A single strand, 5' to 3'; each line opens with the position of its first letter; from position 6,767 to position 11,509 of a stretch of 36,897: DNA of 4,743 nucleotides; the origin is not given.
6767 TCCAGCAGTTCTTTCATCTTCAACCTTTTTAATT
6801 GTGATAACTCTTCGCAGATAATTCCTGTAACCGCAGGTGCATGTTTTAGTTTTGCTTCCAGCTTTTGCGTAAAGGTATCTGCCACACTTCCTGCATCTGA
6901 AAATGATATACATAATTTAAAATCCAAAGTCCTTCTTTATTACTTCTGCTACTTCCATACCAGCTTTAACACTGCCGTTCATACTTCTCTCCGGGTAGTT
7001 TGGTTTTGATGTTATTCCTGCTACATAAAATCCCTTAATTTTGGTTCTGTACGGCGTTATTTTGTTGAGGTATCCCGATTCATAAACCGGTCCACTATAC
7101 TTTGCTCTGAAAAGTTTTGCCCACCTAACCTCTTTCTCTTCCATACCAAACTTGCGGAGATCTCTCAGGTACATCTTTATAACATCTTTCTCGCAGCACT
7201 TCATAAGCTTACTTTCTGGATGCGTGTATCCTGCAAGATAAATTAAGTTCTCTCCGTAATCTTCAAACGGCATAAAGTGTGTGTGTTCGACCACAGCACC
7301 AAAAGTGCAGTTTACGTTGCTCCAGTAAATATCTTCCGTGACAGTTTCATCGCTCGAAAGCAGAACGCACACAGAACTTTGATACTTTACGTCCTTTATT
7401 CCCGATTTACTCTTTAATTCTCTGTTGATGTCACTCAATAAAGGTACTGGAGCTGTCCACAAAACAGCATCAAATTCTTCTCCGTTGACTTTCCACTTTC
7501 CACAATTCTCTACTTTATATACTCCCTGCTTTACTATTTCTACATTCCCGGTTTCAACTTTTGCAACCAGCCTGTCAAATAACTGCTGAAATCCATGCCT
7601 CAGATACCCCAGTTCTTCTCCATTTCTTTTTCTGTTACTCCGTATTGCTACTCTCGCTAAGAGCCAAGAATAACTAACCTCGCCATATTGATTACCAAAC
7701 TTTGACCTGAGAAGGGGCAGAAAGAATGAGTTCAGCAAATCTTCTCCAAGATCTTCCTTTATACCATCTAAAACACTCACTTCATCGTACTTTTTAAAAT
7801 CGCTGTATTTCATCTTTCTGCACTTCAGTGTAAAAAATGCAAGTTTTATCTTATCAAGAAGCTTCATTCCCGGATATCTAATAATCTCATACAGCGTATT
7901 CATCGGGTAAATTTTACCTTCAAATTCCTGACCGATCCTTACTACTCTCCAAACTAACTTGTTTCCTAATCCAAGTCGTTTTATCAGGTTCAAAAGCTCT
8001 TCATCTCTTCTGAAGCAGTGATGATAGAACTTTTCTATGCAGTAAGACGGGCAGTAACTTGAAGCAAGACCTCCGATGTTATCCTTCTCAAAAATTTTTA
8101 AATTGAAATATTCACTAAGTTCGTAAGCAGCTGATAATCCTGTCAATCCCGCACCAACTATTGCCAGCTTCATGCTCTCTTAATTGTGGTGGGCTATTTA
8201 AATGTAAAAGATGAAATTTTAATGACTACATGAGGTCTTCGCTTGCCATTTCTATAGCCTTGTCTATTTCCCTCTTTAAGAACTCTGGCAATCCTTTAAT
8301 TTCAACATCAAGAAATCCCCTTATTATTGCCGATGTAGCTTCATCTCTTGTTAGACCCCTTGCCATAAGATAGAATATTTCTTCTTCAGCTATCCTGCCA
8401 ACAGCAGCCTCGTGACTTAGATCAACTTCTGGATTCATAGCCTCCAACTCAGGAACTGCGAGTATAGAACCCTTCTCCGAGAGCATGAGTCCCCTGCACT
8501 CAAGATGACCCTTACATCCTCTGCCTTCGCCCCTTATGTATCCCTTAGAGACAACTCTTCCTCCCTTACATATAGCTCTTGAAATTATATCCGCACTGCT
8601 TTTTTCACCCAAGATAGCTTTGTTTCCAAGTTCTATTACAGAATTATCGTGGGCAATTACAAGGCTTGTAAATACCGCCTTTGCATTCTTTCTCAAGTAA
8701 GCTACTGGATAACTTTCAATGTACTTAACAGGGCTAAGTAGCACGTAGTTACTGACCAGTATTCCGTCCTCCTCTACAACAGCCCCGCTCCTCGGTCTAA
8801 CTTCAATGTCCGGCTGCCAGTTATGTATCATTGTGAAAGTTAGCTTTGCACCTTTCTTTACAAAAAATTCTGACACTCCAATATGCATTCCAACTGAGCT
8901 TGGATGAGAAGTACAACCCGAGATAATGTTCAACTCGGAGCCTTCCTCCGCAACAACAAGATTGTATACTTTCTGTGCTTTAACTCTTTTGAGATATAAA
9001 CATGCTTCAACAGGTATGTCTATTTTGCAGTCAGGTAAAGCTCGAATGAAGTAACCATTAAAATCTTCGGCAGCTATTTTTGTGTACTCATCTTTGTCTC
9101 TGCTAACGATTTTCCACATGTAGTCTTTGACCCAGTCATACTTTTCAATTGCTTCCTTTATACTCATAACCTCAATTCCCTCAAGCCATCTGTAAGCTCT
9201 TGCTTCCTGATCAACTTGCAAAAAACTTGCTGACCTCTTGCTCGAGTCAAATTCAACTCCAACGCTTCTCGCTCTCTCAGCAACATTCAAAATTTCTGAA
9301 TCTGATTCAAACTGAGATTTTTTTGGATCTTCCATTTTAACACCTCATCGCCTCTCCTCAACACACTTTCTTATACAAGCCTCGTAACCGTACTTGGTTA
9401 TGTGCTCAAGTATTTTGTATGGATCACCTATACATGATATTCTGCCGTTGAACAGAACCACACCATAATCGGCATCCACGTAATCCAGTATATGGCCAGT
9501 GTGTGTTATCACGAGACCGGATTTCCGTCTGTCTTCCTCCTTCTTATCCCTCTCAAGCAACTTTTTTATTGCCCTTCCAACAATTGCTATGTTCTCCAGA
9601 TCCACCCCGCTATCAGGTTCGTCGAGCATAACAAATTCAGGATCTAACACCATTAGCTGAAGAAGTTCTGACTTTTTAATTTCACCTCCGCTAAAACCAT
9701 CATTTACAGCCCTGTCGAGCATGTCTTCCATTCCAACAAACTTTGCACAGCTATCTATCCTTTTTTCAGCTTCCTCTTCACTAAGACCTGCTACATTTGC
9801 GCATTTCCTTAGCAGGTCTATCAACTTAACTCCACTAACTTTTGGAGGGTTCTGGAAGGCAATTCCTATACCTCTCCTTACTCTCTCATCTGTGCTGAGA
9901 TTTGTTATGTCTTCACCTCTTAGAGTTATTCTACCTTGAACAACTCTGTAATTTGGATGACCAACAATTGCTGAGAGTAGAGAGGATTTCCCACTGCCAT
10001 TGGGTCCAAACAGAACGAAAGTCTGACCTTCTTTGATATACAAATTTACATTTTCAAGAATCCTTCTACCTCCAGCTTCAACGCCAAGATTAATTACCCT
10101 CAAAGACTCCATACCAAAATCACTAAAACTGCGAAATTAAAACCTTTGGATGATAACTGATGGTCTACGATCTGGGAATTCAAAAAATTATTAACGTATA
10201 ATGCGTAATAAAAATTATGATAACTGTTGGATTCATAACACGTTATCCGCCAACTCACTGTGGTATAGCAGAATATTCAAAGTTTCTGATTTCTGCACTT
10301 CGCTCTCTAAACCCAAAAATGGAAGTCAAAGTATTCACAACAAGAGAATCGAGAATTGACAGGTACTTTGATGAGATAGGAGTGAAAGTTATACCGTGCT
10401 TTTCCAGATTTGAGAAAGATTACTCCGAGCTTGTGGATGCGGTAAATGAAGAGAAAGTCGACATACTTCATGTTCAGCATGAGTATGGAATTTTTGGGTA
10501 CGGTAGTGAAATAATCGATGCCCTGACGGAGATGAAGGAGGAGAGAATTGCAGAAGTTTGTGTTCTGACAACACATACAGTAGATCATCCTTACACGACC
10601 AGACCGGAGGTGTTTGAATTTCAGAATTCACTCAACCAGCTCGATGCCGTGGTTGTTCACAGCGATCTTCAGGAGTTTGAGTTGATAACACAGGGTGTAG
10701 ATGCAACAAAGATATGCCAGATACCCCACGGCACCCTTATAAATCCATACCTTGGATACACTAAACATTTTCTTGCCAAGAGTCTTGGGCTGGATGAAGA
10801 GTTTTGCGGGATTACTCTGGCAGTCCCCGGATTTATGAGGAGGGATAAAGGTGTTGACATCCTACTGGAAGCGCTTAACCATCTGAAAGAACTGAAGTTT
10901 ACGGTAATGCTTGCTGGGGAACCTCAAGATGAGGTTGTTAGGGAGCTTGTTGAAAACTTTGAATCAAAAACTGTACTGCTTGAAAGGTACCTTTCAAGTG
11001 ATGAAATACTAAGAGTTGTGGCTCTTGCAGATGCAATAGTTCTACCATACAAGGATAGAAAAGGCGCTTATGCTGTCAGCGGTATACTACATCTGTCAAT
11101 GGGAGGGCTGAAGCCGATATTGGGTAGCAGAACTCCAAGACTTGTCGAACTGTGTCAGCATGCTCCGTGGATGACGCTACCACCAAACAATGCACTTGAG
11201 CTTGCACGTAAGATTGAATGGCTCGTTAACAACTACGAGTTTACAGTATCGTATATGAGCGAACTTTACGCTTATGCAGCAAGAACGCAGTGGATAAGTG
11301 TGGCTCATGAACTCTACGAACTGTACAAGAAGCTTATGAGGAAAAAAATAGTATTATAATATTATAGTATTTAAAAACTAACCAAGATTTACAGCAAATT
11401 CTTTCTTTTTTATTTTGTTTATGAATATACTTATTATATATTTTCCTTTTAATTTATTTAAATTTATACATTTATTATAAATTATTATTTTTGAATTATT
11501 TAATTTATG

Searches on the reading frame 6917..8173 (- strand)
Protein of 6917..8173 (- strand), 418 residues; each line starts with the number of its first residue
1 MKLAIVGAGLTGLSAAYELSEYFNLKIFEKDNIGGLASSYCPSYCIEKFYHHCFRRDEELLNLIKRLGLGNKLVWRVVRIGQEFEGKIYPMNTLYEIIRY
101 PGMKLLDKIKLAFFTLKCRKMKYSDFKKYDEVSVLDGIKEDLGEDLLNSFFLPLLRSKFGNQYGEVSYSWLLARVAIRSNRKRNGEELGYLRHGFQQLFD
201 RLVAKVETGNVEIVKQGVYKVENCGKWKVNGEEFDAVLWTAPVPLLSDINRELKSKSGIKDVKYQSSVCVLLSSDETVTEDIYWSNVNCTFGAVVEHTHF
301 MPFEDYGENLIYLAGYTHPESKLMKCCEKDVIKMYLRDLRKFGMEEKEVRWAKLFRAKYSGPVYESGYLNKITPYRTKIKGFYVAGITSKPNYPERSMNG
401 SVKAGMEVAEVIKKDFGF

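Call 93: search_protein_families(library=pfam, proteins=[window:6917-8173:-], max_evalue=0.0001)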
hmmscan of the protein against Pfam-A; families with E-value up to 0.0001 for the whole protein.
window:6917-8173:- (418 aa): 3 families
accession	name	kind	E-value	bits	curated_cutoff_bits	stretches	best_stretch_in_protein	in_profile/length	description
PF01593.30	Amino_oxidase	-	1.7e-31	110.4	19.8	1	10-412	1-442/443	Flavin containing amine oxidoreductase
PF13450.12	NAD_binding_8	-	3.4e-07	30.9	21.9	1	5-40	1-38/68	NAD(P)-binding Rossmann-like domain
PF01266.30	DAO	-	4.2e-05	23.7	27.9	0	3-39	2-39/353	FAD dependent oxidoreductase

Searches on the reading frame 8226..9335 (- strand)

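Call 93: search_protein_families(library=pfam, proteins=[window:8226-9335:-], max_evalue=0.0001)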
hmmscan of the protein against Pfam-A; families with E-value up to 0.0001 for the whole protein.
window:8226-9335:- (369 aa): 1 family
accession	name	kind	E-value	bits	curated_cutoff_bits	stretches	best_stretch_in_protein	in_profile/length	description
PF01458.23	SUFBD_core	-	1.5e-40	139.6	27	1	121-341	10-232/232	SUF system FeS cluster assembly, SufBD core domain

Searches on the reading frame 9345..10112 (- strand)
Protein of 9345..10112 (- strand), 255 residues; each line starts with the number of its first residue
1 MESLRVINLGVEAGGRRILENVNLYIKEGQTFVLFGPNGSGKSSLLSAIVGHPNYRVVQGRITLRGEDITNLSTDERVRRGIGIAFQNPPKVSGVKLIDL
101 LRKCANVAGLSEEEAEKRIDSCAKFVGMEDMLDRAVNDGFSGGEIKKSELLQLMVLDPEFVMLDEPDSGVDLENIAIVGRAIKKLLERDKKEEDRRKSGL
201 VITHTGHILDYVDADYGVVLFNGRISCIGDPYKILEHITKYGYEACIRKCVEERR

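Call 93: search_protein_families(library=pfam, proteins=[window:9345-10112:-], max_evalue=0.0001)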
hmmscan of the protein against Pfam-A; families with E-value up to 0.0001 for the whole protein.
window:9345-10112:- (255 aa): 3 families
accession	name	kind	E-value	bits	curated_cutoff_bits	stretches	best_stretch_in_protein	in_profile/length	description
PF00005.33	ABC_tran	-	1.8e-25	90.6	25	1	19-167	1-136/137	ABC transporter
PF13304.12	AAA_21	-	1.3e-07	32.5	27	0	32-49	2-19/304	AAA domain, putative AbiEii toxin, Type IV TA system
PF02463.25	SMC_N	-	1.6e-06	28.2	40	0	23-50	19-48/220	RecF/RecN/SMC N terminal domain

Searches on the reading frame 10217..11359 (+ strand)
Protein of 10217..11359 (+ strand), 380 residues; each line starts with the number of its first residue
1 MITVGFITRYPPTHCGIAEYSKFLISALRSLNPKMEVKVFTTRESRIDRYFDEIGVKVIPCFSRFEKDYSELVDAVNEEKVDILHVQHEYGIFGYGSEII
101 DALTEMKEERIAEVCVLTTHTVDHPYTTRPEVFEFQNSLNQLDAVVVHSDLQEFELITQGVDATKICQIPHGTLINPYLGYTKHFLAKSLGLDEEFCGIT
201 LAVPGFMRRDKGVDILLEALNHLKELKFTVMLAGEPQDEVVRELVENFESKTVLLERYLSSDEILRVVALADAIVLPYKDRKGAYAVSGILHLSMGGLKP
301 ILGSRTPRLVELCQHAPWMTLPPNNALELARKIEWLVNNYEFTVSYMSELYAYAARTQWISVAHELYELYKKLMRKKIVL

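Call 44: search_protein_families(library=pfam, proteins=[window:10217-11359:+], max_evalue=0.001)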
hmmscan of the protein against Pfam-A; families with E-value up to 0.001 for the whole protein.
window:10217-11359:+ (380 aa): 4 families
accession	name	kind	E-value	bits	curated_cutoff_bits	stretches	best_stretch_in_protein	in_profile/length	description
PF13692.12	Glyco_trans_1_4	-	2.7e-09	37.9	27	1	204-339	7-142/142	Glycosyl transferases group 1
PF13439.12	Glyco_transf_4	-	1.6e-06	28.7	28.5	1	35-172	20-165/170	Glycosyltransferase Family 4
PF00534.26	Glycos_transf_1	-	4.3e-06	26.8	26.4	1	205-341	22-160/172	Glycosyl transferases group 1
PF13579.12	Glyco_trans_4_4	-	0.00011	23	29.7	1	16-172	2-158/158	Glycosyl transferase 4-like domain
